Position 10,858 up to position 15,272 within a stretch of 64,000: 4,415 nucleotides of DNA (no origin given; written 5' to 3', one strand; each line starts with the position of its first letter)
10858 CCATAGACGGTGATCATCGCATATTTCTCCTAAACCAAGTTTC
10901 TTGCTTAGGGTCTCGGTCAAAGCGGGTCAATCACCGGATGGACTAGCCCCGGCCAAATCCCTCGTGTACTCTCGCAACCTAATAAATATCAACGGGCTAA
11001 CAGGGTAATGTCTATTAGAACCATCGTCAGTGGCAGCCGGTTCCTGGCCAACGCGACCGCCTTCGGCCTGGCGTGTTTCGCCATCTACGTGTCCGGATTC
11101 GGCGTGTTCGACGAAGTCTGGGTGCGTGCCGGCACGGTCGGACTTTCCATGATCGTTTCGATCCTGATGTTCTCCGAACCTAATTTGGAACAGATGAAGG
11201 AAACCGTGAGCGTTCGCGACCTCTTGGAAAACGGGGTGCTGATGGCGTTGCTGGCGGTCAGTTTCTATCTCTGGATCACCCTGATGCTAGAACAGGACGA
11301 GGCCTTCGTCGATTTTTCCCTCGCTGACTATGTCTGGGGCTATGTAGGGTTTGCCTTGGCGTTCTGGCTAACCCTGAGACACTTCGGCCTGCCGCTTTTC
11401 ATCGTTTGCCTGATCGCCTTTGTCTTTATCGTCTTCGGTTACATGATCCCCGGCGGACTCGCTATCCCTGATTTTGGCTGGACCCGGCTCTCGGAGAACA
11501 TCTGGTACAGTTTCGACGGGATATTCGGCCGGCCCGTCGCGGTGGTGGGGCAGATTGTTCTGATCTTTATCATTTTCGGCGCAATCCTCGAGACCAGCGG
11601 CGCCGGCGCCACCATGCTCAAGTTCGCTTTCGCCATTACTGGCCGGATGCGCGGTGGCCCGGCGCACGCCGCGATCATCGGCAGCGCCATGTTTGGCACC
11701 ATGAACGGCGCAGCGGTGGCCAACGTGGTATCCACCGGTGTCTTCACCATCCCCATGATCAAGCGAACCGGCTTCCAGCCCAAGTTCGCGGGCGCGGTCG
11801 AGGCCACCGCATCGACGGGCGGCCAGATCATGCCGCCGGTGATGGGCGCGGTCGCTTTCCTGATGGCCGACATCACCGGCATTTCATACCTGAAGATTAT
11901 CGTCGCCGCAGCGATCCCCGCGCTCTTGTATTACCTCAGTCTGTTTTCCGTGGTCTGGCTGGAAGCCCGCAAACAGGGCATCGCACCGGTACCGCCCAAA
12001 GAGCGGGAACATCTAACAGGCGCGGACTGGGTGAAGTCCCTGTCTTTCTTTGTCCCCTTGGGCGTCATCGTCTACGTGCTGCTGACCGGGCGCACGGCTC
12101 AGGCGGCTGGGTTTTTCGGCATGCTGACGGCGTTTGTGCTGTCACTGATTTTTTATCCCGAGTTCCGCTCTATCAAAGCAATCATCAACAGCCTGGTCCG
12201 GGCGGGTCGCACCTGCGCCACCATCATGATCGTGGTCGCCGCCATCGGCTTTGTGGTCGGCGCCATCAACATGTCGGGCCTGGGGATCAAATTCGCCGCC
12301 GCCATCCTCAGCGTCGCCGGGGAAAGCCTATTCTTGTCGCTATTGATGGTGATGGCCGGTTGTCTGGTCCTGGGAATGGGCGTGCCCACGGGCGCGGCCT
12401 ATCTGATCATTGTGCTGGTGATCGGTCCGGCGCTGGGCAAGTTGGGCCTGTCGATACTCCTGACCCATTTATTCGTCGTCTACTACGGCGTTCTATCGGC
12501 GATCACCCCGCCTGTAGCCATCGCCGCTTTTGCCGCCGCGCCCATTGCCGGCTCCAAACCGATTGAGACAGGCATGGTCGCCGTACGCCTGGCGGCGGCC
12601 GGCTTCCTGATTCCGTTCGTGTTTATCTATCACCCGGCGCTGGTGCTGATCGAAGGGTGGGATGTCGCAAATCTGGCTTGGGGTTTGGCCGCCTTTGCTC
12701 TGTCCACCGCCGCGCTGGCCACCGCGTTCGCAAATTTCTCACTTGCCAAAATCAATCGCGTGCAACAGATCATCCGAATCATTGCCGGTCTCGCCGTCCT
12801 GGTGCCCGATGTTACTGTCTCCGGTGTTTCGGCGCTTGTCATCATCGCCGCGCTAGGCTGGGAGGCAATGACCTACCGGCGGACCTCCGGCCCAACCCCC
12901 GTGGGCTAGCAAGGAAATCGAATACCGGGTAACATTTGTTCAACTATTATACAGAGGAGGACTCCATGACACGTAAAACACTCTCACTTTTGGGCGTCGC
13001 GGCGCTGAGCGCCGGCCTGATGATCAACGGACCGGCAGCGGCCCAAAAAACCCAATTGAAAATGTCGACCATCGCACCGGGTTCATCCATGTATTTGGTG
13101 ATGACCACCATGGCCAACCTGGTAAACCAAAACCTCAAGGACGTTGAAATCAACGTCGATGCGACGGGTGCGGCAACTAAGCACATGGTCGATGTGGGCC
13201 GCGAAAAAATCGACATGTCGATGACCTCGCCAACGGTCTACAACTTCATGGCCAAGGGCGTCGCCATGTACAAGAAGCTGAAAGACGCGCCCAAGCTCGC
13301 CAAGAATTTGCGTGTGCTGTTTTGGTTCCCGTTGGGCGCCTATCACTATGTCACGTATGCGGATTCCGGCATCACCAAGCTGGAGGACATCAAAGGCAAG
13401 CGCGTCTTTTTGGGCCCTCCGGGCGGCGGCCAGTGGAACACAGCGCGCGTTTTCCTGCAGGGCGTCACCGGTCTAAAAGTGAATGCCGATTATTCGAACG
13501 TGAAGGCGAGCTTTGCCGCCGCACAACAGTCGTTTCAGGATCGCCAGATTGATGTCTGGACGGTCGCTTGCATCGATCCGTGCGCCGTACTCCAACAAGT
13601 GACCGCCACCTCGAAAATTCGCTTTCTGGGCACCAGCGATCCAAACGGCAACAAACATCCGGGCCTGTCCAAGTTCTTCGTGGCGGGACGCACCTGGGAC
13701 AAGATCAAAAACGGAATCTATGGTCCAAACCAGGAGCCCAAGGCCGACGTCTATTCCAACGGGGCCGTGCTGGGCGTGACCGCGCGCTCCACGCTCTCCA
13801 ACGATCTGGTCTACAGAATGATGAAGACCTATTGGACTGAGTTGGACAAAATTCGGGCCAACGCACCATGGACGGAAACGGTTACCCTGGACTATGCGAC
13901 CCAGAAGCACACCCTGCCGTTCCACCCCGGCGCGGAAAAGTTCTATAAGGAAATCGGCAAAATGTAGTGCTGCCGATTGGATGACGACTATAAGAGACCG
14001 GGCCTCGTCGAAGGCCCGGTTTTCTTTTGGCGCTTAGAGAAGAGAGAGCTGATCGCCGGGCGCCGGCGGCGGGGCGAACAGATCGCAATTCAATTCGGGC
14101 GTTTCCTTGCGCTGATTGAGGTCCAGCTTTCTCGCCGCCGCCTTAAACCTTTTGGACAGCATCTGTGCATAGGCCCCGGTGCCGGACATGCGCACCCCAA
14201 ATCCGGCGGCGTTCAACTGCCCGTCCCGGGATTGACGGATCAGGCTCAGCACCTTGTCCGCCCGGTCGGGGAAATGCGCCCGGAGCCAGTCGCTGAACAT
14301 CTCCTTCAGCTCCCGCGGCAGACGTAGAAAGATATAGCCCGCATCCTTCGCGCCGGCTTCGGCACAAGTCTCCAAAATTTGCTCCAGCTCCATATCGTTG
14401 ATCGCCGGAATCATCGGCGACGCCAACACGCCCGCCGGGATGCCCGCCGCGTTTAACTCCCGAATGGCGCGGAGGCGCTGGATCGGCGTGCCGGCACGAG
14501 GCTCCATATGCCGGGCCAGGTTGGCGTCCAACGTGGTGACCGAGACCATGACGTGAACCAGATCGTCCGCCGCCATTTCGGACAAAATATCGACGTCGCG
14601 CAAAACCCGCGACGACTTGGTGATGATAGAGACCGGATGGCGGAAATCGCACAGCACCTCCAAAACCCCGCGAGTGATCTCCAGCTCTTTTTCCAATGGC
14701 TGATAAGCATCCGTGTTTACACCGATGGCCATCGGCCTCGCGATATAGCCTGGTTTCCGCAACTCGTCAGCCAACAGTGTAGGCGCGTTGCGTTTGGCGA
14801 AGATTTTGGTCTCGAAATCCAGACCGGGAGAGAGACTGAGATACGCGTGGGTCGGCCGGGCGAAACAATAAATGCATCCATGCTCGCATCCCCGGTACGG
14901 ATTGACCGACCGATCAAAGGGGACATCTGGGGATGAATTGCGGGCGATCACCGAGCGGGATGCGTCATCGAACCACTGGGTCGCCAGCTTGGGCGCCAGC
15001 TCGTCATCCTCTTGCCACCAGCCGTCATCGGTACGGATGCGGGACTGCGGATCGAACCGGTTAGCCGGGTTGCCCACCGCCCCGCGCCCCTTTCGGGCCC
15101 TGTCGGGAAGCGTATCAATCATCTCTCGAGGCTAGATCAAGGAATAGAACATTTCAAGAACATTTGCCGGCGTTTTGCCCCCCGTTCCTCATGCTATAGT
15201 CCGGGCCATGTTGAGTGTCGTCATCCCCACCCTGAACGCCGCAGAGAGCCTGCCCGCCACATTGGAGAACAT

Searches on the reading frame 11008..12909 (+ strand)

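Call 62: search_protein_families(library=pfam, proteins=[window:11008-12909:+], max_evalue=0.0001)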
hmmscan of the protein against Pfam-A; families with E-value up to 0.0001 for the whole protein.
window:11008-12909:+ (633 aa): 1 family
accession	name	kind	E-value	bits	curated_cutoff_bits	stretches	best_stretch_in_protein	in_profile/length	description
PF06808.19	DctM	-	1.6e-82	278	23.8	1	147-548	33-407/413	Tripartite ATP-independent periplasmic transporter, DctM component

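Call 76: search_protein_families(library=ncbifam, proteins=[window:11008-12909:+], max_evalue=0.00001)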
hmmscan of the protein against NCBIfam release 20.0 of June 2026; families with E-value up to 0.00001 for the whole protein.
window:11008-12909:+ (633 aa): 3 families
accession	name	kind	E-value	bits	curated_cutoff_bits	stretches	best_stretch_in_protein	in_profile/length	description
TIGR02123.1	TRAP_fused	subfamily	2.4e-156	522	320.65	1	15-622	6-611/615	TRAP transporter fused permease subunit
TIGR00786.1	dctM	subfamily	1.7e-34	119.3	268.45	1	186-546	45-401/405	TRAP transporter large permease subunit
NF011634.1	PRK15060.1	equivalog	3.7e-07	29.5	800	1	185-517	60-388/425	2,3-diketo-L-gulonate TRAP transporter large permease YiaN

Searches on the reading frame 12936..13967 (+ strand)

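Call 62: search_protein_families(library=pfam, proteins=[window:12936-13967:+], max_evalue=0.0001)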
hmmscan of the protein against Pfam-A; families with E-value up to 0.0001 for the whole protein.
window:12936-13967:+ (343 aa): 1 family
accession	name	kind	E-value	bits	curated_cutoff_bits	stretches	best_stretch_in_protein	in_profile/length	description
PF16868.10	NMT1_3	-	7.9e-39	134.4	27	1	45-341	3-289/289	NMT1-like family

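Call 76: search_protein_families(library=ncbifam, proteins=[window:12936-13967:+], max_evalue=0.00001)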
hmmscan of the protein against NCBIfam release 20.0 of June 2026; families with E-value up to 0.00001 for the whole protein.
window:12936-13967:+ (343 aa): 1 family
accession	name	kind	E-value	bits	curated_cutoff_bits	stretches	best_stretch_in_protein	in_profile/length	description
TIGR02122.1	TRAP_TAXI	subfamily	2.5e-43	148.2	84.35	1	13-341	2-320/320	TAXI family TRAP transporter solute-binding subunit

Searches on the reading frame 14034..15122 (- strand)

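Call 62: search_protein_families(library=pfam, proteins=[window:14034-15122:-], max_evalue=0.0001)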
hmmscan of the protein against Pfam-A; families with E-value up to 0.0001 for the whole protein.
window:14034-15122:- (362 aa): 1 family
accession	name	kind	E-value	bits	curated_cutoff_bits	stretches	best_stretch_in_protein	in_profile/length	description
PF04055.27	Radical_SAM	-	1.8e-15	58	29.5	1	73-252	1-165/166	Radical SAM superfamily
